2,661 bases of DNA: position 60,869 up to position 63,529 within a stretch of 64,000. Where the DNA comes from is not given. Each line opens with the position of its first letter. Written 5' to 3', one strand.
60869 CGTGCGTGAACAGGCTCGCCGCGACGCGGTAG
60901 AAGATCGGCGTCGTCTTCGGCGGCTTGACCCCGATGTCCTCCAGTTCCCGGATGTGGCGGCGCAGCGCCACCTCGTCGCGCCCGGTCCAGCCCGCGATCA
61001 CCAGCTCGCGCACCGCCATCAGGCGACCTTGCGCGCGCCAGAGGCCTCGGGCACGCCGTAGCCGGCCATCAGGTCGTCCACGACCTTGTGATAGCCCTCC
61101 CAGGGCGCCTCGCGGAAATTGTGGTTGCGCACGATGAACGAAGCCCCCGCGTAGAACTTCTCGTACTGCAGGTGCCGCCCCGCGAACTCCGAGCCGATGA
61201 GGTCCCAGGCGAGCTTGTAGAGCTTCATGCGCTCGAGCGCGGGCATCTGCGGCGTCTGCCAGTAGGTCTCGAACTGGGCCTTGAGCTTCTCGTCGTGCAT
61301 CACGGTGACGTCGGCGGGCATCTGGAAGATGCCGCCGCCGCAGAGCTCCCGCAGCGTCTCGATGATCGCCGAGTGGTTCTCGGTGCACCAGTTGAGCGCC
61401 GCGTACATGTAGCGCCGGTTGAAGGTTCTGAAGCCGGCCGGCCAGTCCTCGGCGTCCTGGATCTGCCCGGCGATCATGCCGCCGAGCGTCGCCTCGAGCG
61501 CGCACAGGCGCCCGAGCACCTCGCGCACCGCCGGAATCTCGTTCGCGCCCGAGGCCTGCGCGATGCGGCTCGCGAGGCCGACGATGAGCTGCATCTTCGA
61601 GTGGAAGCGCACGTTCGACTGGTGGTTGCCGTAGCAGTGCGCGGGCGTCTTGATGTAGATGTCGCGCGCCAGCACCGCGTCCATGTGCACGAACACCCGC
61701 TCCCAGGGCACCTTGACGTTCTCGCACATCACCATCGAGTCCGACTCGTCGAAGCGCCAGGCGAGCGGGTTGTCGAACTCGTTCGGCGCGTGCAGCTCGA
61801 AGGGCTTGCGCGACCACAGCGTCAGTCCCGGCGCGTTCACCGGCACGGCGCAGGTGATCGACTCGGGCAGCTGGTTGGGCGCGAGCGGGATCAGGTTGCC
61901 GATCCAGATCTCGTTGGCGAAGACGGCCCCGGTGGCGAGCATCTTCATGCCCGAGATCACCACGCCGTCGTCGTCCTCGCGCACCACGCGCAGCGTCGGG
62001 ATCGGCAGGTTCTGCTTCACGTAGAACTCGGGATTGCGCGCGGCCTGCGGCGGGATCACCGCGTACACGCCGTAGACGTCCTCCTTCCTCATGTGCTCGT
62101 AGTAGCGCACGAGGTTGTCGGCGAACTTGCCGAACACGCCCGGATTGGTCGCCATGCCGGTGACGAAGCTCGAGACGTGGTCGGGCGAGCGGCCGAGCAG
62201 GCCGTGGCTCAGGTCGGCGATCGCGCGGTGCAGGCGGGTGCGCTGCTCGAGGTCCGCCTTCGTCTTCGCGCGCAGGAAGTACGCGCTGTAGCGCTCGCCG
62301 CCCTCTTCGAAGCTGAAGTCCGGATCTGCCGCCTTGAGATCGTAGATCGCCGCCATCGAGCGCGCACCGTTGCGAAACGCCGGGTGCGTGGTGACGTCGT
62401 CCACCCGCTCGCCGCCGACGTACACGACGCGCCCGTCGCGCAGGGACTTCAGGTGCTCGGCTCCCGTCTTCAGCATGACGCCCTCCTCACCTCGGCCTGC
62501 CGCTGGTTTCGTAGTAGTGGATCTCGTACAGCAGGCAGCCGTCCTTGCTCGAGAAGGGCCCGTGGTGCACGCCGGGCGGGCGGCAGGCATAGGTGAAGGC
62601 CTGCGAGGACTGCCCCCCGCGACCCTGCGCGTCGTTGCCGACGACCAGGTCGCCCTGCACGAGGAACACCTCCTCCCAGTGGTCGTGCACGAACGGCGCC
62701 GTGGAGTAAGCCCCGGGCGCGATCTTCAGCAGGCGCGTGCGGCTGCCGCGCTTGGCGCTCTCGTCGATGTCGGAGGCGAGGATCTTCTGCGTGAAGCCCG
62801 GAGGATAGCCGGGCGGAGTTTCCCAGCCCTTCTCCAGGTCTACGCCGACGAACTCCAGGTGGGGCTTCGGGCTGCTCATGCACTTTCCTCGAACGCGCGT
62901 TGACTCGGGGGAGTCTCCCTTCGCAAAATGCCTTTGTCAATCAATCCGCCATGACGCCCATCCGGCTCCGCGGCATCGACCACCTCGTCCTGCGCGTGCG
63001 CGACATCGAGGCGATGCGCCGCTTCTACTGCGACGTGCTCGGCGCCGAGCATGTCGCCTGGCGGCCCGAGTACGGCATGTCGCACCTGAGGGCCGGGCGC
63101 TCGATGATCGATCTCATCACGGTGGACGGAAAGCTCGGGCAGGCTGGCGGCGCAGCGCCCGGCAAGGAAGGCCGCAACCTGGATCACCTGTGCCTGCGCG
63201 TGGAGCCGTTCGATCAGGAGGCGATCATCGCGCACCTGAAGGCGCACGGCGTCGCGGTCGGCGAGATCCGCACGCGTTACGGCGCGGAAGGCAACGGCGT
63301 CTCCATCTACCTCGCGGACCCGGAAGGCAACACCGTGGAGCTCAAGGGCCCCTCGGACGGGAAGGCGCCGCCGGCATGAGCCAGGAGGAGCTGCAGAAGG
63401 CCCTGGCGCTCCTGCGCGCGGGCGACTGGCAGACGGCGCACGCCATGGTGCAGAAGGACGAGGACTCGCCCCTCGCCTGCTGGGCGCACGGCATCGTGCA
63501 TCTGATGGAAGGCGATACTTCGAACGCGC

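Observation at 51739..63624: Uncharacterised catabolic island: LIV-type importer + Rieske oxygenase + GS-like ligase + signal-less SBP-fold protein + Cys-rich unknown, flanked by a cupin-HpaB-DUF2848 operon and a VOC gene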

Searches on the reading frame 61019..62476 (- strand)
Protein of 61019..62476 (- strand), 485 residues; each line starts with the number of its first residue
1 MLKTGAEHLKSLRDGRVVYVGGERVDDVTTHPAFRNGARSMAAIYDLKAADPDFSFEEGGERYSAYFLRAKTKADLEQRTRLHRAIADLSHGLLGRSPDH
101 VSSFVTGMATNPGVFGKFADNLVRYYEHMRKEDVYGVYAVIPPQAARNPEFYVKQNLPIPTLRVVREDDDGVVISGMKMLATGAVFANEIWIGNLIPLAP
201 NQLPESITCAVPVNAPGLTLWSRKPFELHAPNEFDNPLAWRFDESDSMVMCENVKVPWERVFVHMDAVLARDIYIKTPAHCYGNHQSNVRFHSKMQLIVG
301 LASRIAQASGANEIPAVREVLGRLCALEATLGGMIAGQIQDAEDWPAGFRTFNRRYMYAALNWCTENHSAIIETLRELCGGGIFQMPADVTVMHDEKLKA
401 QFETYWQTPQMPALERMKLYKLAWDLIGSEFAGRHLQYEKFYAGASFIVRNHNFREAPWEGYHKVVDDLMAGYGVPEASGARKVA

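Call 4: search_protein_families(library=pfam, proteins=[window:61019-62476:-], max_evalue=0.01)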
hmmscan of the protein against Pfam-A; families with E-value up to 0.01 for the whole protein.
window:61019-62476:- (485 aa): 2 families
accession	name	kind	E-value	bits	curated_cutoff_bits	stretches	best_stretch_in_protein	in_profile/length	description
PF11794.13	HpaB_N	-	3.9e-72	243.5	35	1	4-263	1-270/270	4-hydroxyphenylacetate 3-hydroxylase N terminal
PF03241.18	HpaB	-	9.9e-48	162.4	25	1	271-470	2-201/202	4-hydroxyphenylacetate 3-hydroxylase C terminal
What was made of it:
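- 61019..62476 (-): HpaB-family flavin-dependent aromatic hydroxylase (oxygenase component only). Pfam HpaB_N and HpaB (call 4).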

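Call 5: search_protein_families(library=ncbifam, proteins=[window:61019-62476:-], max_evalue=0.01)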
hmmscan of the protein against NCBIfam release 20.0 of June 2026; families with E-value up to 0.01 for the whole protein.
window:61019-62476:- (485 aa): 2 families
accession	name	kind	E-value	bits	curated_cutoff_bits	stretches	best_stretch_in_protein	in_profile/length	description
TIGR02309.1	HpaB-1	equivalog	1.7e-84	284.6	480.2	1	3-465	2-469/477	4-hydroxyphenylacetate 3-monooxygenase, oxygenase component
TIGR02310.1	HpaB-2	equivalog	1.5e-66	225.1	885.2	1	4-462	14-480/519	4-hydroxyphenylacetate 3-monooxygenase, oxygenase component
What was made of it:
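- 61019..62476 (-): TIGR02309 scores 285 bits against a cut-off of 480 (call 5).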

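Call 50: search_solved_structures(query=window:61019-62476:-, max_evalue=1e-10)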
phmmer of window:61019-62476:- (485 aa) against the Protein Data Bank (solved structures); distinct sequences matched with E-value up to 1e-10: 15.
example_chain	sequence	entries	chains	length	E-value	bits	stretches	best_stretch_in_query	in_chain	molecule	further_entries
6b1b_A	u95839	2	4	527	6.3e-61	209.6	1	4-461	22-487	4-hydroxyphenylacetate 3-monooxygenase, oxygenase subunit | 4-hydroxyphenylacetate 3-monooxygenase oxygenase component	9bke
2yyk_A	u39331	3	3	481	1.1e-60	208.9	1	1-445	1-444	4-hydroxyphenylacetate-3-hydroxylase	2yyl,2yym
2yyg_A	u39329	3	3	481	1.8e-60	208.1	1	1-445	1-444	4-hydroxyphenylacetate-3-hydroxylase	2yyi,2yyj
6qyh_A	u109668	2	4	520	3.6e-60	207.1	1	4-461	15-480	4-hydroxyphenylacetate 3-monooxygenase oxygenase component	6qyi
6eb0_A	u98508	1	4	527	3.7e-60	207.1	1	4-461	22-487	4-hydroxyphenylacetate 3-monooxygenase, oxygenase subunit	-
9lft_A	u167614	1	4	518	6.3e-59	203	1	3-450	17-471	4-Hydroxyphenylacetate-3-monooxygenase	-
4oo2_A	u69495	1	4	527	1.2e-52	182.3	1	4-445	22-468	Chlorophenol-4-monooxygenase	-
7dbw_C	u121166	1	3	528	2.3e-43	151.7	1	2-482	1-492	4-hydroxyphenylacetate 3-hydroxylase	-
9j9j_A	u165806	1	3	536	2.5e-43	151.6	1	2-482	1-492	4-nitrophenol 4-monooxygenase/4-nitrocatechol 2-monooxygenase, oxygenase component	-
7e8q_A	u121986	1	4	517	7.1e-42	146.8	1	1-444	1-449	Chlorophenol monooxygenase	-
6jhm_A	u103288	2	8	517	9.7e-42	146.4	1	1-444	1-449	Chlorophenol monooxygenase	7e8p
3hwc_A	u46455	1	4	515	1.3e-41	145.9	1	2-447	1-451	Chlorophenol-4-monooxygenase component 2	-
4g5e_A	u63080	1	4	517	5e-41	144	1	1-444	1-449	2,4,6-Trichlorophenol 4-monooxygenase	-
6vjr_A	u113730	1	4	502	1.3e-15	60.2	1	2-397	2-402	Vinylacetyl-CoA Delta-isomerase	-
1u8v_A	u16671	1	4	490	2.6e-13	52.6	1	1-392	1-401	Gamma-aminobutyrate metabolism dehydratase/isomerase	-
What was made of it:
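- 61019..62476 (-): Solved relatives score about 209 bits (call 50).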

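Call 51: search_dna_similar(query=window:61019-62476:-, collection=plasmids, mode=protein, max_rows=20, max_evalue=1e-60)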
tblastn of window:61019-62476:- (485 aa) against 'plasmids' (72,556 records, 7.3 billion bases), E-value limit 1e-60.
Records with a match: 28; places in all: 28; records where one place covers at least 80% of the query: 28.
Best place of each record, by identity: <60% 28.
By first word of the organism name: Rhodococcus 10; Deinococcus 4; Thioclava 2; Paracoccus 2; Burkholderia 2; Roseateles 1; Caballeronia 1; Cupriavidus 1; Arthrobacter 1; Rhizobium 1; and 3 more.
By predicted mobility (MOB-suite, as given by PLSDB): non-mobilizable 19; mobilizable 6; conjugative 3.
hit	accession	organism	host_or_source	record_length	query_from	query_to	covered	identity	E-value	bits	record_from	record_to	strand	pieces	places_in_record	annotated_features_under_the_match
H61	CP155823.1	Thioclava sp. 'Guangxiensis'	Bruguiera gymnorhiza,pure ...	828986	1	479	99%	39.6%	1e-108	361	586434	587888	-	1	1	4-hydroxyphenylacetate 3-hydroxylase N-terminal domain-containing ...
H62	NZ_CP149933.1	Thioclava sp. GXIMD2076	pure culture,conch meat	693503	1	479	99%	39.4%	5e-108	359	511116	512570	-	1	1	4-hydroxyphenylacetate 3-hydroxylase N-terminal domain-containing ...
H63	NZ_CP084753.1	Roseateles sp. XES5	Xenopus laevis,bacterial culture,swab ...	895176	3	478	98%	39.0%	4e-102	342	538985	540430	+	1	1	4-hydroxyphenylacetate 3-hydroxylase N-terminal domain-containing ...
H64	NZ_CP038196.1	Paracoccus versutus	single cell,soil adjacent to the roots ...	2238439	1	475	98%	38.7%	2e-103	346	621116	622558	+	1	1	none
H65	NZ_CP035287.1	Paracoccus versutus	whole organism,soil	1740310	1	475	98%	38.7%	3e-103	346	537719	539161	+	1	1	none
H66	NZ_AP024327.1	Caballeronia sp. NK8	-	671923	1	485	100%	37.0%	9e-101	338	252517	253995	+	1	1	4-hydroxyphenylacetate 3-hydroxylase N-terminal domain-containing ...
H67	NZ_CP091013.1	Burkholderia cenocepacia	-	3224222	1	477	98%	37.3%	2e-101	340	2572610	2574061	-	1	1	none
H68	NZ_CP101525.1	Burkholderia arboris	mixed culture,soil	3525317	1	477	98%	37.1%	5e-101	339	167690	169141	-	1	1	none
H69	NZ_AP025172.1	Cupriavidus sp. P-10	-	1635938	1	477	98%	36.9%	1e-95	323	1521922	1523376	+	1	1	none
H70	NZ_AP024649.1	Arthrobacter sp. StoSoilB13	-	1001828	2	475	98%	36.9%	5e-100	336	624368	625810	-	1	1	none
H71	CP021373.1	Rhizobium sp. ACO-34A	Agave americana L.,cell ...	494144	1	485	100%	34.7%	2e-85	294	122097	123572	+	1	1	4-hydroxyphenylacetate 3-monooxygenase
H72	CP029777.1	Deinococcus actinosclerus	mixed culture,wastewater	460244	1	464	96%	34.2%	3e-64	233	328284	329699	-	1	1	hpaB: 4-hydroxyphenylacetate 3-monooxygenase, oxygenase component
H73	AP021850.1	Deinococcus grandis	-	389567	1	464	96%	34.1%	5e-63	229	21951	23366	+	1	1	4-hydroxyphenylacetate 3-monooxygenase, oxygenase component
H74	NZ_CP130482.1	Rhodococcus aetherivorans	Bacteria, whole organism,Rough variant ...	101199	3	471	97%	32.7%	6e-72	255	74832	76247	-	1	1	4-hydroxyphenylacetate 3-hydroxylase N-terminal domain-containing ...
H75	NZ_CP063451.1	Rhodococcus pyridinivorans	oil-polluted soil,Libyan oil-polluted ...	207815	3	471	97%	32.7%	6e-72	255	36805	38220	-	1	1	4-hydroxyphenylacetate 3-hydroxylase N-terminal domain-containing ...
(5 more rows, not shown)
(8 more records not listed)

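Call 52: get_annotated_region(hit=H61, flank=6000)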
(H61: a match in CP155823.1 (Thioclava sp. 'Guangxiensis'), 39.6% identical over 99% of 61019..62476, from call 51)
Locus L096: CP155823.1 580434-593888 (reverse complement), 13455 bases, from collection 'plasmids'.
description: Thioclava sp. 'Guangxiensis' plasmid p2, complete sequence
organism: Thioclava sp. 'Guangxiensis' (NCBI taxid 3149044)
taxonomy: Bacteria; Pseudomonadota; Alphaproteobacteria; Rhodobacterales; Paracoccaceae; Thioclava; Thioclava sp. 'Guangxiensis'
host: -; source: Bruguiera gymnorhiza,pure culture,mangrove soil; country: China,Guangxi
typing (MOB-suite, as given by PLSDB): non-mobilizable
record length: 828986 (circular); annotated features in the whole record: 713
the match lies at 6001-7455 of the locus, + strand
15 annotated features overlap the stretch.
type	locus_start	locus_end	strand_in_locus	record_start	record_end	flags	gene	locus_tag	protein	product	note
CDS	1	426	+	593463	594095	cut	-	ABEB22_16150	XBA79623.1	MarR family winged helix-turn-helix transcriptional regulator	-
CDS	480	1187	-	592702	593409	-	-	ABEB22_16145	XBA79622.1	ATP-binding cassette domain-containing protein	-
CDS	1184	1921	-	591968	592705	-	-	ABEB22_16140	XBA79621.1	ABC transporter ATP-binding protein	-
CDS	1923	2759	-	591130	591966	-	-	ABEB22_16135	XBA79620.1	branched-chain amino acid ABC transporter permease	-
CDS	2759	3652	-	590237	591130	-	-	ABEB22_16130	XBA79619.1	branched-chain amino acid ABC transporter permease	-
CDS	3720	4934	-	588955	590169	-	-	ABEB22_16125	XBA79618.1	ABC transporter substrate-binding protein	-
CDS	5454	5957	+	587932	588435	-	-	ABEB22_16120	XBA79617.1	flavin reductase family protein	-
CDS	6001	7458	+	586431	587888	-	-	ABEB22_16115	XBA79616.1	4-hydroxyphenylacetate 3-hydroxylase N-terminal domain-containing protein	-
CDS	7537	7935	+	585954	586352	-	-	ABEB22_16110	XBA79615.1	cupin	-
CDS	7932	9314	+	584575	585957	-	-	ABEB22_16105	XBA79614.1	amidase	-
CDS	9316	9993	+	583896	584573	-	-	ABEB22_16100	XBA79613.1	DUF2848 domain-containing protein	-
CDS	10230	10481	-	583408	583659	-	-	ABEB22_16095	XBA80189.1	hypothetical protein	-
CDS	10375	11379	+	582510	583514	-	-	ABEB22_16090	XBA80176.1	AraC family transcriptional regulator ligand-binding domain-containing protein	-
CDS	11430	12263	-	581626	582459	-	-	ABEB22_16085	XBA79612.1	alpha/beta hydrolase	-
CDS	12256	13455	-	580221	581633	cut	-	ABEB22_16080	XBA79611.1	APC family permease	-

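Call 53: get_annotated_region(hit=H66, flank=6000)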
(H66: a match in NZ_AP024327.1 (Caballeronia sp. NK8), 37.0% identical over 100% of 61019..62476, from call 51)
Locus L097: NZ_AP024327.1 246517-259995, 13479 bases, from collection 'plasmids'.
description: Caballeronia sp. NK8 plasmid pNK83, complete sequence
organism: Caballeronia sp. NK8 (NCBI taxid 140098)
taxonomy: Bacteria; Pseudomonadota; Betaproteobacteria; Burkholderiales; Burkholderiaceae; Caballeronia; Caballeronia sp. NK8
host: -; source: -; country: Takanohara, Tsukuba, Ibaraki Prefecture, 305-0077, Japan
typing (MOB-suite, as given by PLSDB): non-mobilizable
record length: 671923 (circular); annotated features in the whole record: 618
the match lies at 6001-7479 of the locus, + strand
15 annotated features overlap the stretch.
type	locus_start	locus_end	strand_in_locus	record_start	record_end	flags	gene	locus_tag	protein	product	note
CDS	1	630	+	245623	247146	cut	-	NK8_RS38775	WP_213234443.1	AMP-binding protein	-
CDS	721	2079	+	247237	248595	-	-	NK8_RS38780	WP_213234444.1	MFS transporter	GO:0055085 - transmembrane transport [Evidence IEA]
CDS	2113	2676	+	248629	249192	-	-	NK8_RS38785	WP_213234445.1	LysR substrate-binding domain-containing protein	-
CDS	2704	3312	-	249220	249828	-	-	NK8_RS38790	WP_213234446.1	nuclear transport factor 2 family protein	-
CDS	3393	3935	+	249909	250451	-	-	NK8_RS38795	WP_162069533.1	MarR family transcriptional regulator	GO:0006355 - regulation of DNA-templated transcription [Evidence IEA]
CDS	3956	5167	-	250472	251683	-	-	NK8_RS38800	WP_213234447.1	IscS subfamily cysteine desulfurase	GO:0044571 - [2Fe-2S] cluster assembly [Evidence IEA]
CDS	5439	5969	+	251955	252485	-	-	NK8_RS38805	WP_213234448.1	flavin reductase family protein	-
CDS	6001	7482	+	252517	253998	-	-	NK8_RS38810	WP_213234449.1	4-hydroxyphenylacetate 3-hydroxylase N-terminal domain-containing protein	-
CDS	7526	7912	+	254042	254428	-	-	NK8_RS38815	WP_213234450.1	cupin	-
CDS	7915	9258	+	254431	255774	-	-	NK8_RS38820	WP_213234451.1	amidase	-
CDS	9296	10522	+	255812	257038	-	-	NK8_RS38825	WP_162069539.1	ABC transporter substrate-binding protein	-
CDS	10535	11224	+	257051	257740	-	-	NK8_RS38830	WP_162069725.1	DUF2848 domain-containing protein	-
CDS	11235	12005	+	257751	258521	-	-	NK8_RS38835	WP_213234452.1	ABC transporter ATP-binding protein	-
CDS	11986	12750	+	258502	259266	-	-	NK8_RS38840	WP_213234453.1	ABC transporter ATP-binding protein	-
CDS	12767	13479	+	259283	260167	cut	-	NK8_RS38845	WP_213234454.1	branched-chain amino acid ABC transporter permease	GO:0015803 - branched-chain amino acid transport [Evidence IEA]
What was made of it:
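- On HpaBC 4-hydroxyphenylacetate 3-hydroxylase: Relatives in Thioclava and Caballeronia do have one (calls 52, 53).
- The trio exists independently elsewhere with its own flavin reductase, amidase, MarR and LIV transporter (calls 52, 53).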

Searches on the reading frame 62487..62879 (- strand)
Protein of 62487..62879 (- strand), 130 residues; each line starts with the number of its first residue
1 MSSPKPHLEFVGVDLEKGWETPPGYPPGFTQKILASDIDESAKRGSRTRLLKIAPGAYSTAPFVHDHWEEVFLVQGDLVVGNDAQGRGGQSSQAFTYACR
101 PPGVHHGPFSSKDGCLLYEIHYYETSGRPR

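Call 4: search_protein_families(library=pfam, proteins=[window:62487-62879:-], max_evalue=0.01)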
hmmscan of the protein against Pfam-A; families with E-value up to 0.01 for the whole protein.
window:62487-62879:- (130 aa): 1 family
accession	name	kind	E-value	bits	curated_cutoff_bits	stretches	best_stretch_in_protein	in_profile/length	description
PF12973.13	Cupin_7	-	1.9e-06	28.1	27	1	41-118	28-98/105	ChrR Cupin-like domain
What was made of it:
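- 62487..62879 (-): Small cupin (130 aa); the first gene of the cupin-HpaB-DUF2848 operon. Cupin_7 E 2e-6 (call 4).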

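Call 5: search_protein_families(library=ncbifam, proteins=[window:62487-62879:-], max_evalue=0.01)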
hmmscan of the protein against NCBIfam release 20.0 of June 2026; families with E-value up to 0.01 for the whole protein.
window:62487-62879:- (130 aa): 0 families

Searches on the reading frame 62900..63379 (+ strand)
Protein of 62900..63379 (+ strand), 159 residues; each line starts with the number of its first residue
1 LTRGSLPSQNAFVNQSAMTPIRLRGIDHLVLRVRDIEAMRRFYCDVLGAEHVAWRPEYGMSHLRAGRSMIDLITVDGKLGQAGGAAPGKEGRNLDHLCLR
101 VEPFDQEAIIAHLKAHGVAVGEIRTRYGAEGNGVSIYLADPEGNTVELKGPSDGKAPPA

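Call 4: search_protein_families(library=pfam, proteins=[window:62900-63379:+], max_evalue=0.01)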
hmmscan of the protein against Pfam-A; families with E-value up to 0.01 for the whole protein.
window:62900-63379:+ (159 aa): 3 families
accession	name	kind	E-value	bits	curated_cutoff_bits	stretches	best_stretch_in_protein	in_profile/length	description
PF00903.31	Glyoxalase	-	1.6e-14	54.8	20.6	1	25-148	1-121/121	Glyoxalase/Bleomycin resistance protein/Dioxygenase superfamily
PF13669.12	Glyoxalase_4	-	2.3e-08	34.7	27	1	27-134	1-107/109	Glyoxalase/Bleomycin resistance protein/Dioxygenase superfamily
PF18029.7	Glyoxalase_6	-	2.3e-07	31.9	23.6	1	29-147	2-104/106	Glyoxalase-like domain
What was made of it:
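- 62951..63379 (+): VOC/glyoxalase-fold protein, divergent from the cupin gene; lineage-specific. Pfam Glyoxalase E 1.6e-14 (call 4).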

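Call 5: search_protein_families(library=ncbifam, proteins=[window:62900-63379:+], max_evalue=0.01)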
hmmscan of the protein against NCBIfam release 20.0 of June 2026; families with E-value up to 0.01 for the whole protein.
window:62900-63379:+ (159 aa): 31 families (the best 25 are shown)
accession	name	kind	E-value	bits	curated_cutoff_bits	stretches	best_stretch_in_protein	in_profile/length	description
NF000496.2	Fos_GSH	equivalog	1.8e-08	34.5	180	1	23-149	2-115/136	fosfomycin resistance glutathione transferase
NF000222.1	FosX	equivalog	8.9e-08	32.5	170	1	26-149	1-116/127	FosX/FosE/FosI family fosfomycin resistance hydrolase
NF003152.0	PRK04101.1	equivalog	3e-07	30.9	171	1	95-149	65-117/139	metallothiol transferase FosB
NF050075.1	SMU1112c_YaeR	equivalog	3.2e-07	30.6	140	1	24-148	2-123/125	SMU1112c/YaeR family gloxylase I-like metalloprotein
NF000494.1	FosF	exception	5.4e-07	29.7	280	1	24-149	3-110/132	fosfomycin resistance glutathione transferase FosF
NF000495.1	FosK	exception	1.2e-06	28.4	280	1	24-149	3-110/132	fosfomycin resistance glutathione transferase FosK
TIGR03081.1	metmalonyl_epim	equivalog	1.6e-06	28.7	114.95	1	26-135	2-113/129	methylmalonyl-CoA epimerase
NF000339.2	fos-Crono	exception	3.7e-05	23.9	275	1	23-149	1-111/134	FosA family fosfomycin resistance glutathione transferase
NF000094.1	354827590_fosA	exception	5.3e-05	23.4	275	1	23-147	2-110/135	FosA family fosfomycin resistance glutathione transferase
NF008551.0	PRK11478.1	equivalog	7.5e-05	23.2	148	1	23-148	4-126/129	VOC family protein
NF000221.4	FosA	exception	8e-05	22.6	250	1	23-149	2-115/137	FosA family fosfomycin resistance glutathione transferase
NF041541.1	fosBx1_fam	exception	9.5e-05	22.8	290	0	94-149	64-117/138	FosBx1 family fosfomycin resistance bacillithiol transferase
TIGR03211.1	catechol_2_3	equivalog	0.00011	21.6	320.2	1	10-149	130-263/303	catechol 2,3-dioxygenase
NF038306.1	fosM_gen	equivalog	0.00014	22.3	255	0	94-148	63-115/137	FosM family fosfomycin resistance protein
NF000074.1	299782349_fosC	exception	0.00014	22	250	0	23-55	2-35/132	FosC2 family fosfomycin resistance glutathione transferase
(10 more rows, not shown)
